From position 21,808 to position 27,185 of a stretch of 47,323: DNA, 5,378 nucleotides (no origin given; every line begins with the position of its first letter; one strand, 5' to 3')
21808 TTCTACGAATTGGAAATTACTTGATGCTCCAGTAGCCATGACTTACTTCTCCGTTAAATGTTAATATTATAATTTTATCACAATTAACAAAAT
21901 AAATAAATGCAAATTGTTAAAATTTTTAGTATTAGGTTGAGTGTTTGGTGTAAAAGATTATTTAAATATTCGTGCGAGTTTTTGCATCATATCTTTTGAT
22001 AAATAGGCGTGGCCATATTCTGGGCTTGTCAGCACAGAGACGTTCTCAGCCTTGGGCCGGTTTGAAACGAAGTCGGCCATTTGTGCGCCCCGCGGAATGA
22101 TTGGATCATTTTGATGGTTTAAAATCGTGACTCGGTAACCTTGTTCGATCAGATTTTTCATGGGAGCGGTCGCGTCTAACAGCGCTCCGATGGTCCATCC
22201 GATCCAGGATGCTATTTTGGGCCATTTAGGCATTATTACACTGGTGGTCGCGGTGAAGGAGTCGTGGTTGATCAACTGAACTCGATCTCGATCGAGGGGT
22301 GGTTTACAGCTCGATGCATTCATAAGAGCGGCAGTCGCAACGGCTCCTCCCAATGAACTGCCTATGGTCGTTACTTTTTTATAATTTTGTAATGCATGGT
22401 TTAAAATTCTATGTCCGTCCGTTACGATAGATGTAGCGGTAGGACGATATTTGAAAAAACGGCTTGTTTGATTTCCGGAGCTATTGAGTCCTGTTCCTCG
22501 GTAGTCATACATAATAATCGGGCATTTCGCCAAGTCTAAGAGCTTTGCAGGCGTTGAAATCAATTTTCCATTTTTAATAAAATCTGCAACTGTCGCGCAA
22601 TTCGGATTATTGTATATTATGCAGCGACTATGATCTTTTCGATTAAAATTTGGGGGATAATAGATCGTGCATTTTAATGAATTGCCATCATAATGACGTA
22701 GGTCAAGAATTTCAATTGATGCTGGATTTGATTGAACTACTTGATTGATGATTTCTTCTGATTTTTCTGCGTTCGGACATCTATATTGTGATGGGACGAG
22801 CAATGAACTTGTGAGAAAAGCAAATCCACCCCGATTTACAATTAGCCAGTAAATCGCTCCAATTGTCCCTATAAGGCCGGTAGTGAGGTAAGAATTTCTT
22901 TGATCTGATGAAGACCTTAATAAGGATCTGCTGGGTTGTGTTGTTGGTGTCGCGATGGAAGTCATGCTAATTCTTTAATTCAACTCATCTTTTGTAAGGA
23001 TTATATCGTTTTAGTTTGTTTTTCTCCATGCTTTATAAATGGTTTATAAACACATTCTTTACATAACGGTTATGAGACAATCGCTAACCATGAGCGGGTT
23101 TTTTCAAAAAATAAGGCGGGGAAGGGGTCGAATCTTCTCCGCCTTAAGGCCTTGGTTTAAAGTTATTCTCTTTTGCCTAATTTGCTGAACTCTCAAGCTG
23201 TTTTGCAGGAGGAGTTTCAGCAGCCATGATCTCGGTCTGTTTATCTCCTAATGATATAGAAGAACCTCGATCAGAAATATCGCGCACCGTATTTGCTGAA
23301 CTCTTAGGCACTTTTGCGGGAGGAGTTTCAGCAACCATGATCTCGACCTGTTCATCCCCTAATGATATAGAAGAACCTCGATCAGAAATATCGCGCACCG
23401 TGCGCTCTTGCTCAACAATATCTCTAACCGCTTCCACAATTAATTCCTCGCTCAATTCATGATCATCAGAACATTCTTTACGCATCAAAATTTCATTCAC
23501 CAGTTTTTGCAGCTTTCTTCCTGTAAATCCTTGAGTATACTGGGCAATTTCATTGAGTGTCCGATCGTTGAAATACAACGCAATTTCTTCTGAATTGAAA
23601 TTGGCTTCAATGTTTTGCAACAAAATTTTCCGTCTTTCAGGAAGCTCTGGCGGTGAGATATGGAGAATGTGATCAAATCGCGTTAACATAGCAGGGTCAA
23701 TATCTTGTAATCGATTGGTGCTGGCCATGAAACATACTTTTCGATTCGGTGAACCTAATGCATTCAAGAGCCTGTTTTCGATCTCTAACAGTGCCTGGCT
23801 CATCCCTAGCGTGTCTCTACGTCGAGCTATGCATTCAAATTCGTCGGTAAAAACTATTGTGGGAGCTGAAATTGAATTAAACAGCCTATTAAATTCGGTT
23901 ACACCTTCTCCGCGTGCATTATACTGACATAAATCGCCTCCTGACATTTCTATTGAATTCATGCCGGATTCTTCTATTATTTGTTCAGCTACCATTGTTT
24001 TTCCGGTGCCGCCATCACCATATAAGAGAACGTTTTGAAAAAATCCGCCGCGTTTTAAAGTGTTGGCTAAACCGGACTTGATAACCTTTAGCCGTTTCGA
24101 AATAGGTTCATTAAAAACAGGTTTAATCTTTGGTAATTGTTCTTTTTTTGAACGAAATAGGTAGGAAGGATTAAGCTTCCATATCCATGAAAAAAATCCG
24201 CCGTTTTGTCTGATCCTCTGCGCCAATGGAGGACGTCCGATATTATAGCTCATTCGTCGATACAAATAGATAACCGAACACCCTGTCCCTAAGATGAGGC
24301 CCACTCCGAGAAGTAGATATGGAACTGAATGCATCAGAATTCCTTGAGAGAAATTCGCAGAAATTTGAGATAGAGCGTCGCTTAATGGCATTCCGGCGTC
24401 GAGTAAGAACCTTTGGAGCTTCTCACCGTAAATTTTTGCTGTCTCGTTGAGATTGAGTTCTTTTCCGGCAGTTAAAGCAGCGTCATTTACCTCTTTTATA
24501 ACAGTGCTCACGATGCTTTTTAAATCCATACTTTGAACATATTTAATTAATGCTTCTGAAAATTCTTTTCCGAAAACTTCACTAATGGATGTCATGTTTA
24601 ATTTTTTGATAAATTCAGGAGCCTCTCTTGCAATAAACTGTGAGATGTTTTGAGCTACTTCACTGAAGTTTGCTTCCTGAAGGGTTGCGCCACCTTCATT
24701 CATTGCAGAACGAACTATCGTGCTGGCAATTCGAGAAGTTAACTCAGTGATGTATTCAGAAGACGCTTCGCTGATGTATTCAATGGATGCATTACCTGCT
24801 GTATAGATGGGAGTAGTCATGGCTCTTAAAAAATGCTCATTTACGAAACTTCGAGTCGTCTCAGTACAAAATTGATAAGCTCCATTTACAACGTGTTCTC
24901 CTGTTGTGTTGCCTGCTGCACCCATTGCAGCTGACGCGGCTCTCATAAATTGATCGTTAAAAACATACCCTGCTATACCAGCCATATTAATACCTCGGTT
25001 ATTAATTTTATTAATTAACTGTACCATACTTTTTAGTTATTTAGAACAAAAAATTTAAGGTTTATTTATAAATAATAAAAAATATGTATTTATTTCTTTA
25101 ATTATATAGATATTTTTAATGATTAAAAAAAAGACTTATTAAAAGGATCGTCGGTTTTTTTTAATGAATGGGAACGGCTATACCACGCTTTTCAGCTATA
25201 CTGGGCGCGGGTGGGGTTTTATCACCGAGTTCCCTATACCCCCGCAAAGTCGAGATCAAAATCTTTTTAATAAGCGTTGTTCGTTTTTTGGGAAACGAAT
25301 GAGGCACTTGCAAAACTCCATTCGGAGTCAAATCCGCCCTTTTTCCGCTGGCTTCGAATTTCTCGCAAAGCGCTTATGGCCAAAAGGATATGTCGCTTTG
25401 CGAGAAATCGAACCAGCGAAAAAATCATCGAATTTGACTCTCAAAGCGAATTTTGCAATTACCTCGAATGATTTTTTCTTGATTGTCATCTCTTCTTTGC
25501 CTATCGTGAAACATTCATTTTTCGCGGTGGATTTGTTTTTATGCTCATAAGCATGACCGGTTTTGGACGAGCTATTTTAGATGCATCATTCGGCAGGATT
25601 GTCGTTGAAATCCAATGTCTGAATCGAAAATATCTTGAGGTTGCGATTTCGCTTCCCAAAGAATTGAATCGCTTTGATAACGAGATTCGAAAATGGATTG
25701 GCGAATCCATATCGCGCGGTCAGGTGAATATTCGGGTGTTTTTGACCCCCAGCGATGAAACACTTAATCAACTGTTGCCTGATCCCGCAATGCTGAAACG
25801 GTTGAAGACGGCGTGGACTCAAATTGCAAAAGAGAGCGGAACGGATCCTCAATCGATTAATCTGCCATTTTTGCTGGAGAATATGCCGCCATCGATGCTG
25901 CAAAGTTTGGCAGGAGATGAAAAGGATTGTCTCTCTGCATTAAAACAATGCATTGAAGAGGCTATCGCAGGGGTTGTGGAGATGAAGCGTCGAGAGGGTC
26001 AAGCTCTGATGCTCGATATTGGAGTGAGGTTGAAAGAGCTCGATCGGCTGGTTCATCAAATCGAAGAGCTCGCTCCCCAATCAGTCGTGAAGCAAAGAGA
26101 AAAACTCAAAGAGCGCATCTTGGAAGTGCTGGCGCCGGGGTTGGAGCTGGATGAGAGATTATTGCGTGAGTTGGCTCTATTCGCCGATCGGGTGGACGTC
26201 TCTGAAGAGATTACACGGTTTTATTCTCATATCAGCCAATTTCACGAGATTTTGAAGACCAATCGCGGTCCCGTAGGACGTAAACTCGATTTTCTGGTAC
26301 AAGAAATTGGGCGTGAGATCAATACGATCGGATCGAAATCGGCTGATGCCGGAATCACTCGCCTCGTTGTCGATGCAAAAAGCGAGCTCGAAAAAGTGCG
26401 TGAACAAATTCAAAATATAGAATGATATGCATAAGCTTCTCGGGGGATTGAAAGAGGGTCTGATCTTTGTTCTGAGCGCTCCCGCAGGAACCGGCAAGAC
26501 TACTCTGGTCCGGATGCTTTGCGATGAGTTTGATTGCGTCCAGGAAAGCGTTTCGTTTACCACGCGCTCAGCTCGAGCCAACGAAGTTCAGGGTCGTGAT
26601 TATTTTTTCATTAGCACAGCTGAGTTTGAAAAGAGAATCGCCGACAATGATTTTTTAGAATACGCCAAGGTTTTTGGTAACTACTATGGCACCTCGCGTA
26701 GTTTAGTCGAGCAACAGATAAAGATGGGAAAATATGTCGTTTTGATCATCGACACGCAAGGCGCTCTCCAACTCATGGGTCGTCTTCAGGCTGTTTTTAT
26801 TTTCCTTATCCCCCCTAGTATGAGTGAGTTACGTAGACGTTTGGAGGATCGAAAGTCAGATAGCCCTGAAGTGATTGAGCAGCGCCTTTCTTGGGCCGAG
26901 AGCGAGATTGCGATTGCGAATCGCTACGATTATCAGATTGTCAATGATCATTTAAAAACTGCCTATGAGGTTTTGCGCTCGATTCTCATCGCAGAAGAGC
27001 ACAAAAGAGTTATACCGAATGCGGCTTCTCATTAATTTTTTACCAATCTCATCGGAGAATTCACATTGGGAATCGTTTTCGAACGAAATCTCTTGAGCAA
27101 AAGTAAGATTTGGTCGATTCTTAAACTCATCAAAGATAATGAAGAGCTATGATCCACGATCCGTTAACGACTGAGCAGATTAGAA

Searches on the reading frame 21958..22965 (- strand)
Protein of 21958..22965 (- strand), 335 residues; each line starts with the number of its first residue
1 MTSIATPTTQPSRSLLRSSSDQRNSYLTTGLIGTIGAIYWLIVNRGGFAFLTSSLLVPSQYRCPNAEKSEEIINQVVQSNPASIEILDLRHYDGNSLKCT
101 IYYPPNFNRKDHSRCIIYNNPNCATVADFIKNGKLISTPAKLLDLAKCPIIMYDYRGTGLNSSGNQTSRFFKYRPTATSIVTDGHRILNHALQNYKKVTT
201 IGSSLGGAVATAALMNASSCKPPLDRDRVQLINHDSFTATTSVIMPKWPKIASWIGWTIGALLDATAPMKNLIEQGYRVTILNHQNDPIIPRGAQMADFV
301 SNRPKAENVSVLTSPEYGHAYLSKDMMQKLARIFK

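Call 29: search_protein_families(library=pfam, proteins=[window:21958-22965:-], max_evalue=0.01)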
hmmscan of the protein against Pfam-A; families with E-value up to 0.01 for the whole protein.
window:21958-22965:- (335 aa): 3 families
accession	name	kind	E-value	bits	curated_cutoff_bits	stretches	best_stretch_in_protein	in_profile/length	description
PF00561.26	Abhydrolase_1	-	0.00017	21.7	25.8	1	142-217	22-90/245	alpha/beta hydrolase fold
PF12697.13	Abhydrolase_6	-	0.00049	21.3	26.3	1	142-269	20-150/217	Alpha/beta hydrolase family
PF12146.15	Hydrolase_4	-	0.00099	18.9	27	1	140-216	24-96/239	Serine aminopeptidase, S33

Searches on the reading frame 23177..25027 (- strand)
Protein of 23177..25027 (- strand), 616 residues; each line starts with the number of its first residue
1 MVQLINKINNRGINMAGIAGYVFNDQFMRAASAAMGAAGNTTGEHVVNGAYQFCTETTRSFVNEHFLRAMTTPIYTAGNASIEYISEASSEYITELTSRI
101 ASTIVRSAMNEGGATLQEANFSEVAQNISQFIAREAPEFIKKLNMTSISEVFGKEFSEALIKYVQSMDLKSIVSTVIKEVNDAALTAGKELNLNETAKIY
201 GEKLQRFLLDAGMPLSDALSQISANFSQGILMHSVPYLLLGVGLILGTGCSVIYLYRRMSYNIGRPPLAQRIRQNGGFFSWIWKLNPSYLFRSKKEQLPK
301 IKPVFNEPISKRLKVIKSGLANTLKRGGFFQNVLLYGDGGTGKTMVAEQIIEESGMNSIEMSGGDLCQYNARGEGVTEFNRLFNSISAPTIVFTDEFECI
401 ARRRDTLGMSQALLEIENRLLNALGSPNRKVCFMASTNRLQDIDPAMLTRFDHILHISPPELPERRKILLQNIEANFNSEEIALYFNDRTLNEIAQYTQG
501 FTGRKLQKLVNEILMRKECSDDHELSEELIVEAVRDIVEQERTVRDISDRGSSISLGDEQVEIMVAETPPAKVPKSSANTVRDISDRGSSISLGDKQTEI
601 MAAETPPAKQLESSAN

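Call 29: search_protein_families(library=pfam, proteins=[window:23177-25027:-], max_evalue=0.01)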
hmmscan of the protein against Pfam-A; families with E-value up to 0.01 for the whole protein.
window:23177-25027:- (616 aa): 6 families
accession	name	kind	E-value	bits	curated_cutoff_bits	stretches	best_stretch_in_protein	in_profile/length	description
PF00004.35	AAA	-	3.3e-23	83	21.2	1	333-457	1-129/131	ATPase family associated with various cellular activities (AAA)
PF07728.20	AAA_5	-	0.00062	20.2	22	0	332-451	1-139/139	AAA domain (dynein-related subfamily)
PF13191.12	AAA_16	-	0.0007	20.6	32.6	1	324-352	19-46/167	AAA ATPase domain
PF05496.18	RuvB_N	-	0.0059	16.8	27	0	320-402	23-98/159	Holliday junction DNA helicase RuvB P-loop domain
PF13479.12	AAA_24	-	0.0066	16.8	27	0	331-350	3-22/195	AAA domain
PF13207.12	AAA_17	-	0.007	17.1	27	0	338-379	3-42/136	AAA domain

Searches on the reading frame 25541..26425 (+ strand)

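Call 29: search_protein_families(library=pfam, proteins=[window:25541-26425:+], max_evalue=0.01)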
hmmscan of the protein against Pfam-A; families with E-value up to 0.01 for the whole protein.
window:25541-26425:+ (294 aa): 2 families
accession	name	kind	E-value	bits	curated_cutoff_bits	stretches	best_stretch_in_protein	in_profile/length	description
PF08340.16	YicC-like_C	-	8.4e-43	145.8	27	1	174-294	1-120/120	Endoribonuclease YicC-like, C-terminal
PF03755.18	YicC-like_N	-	2.2e-30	106.6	25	1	4-156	3-154/156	Endoribonuclease YicC-like, N-terminal region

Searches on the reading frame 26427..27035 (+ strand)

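Call 29: search_protein_families(library=pfam, proteins=[window:26427-27035:+], max_evalue=0.01)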
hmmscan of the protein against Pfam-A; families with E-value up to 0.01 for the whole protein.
window:26427-27035:+ (202 aa): 11 families
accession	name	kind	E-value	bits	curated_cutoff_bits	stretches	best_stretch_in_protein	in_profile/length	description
PF00625.27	Guanylate_kin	-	7.4e-42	143.5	25.2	1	14-189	5-181/182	Guanylate kinase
PF01926.29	MMR_HSR1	-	2.7e-05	24.7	21.9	0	22-66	10-55/113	50S ribosome-binding GTPase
PF13238.12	AAA_18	-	0.00016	22.6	29.4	1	16-149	3-118/128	AAA domain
PF00004.35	AAA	-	0.00016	22.5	21.2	1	15-109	2-64/131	ATPase family associated with various cellular activities (AAA)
PF13401.12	AAA_22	-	0.0008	20.2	27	1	12-48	6-33/130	AAA domain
PF02367.23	TsaE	-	0.0012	19.3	26.6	1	5-45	15-57/128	Threonylcarbamoyl adenosine biosynthesis protein TsaE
PF00005.33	ABC_tran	-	0.0019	19.2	25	1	8-51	8-51/137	ABC transporter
PF13604.12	AAA_30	-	0.0032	17.6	27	1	12-55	19-62/191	AAA domain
PF13245.12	AAA_19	-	0.0054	17.3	25.1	1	13-51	13-53/134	AAA domain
PF05272.17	VapE-like_dom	-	0.0081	16.1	25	0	7-69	47-106/217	Virulence-associated protein E-like domain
PF24883.2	NPHP3_N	-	0.0083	16.8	24.8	0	12-70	23-66/164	Nephrocystin 3, N-terminal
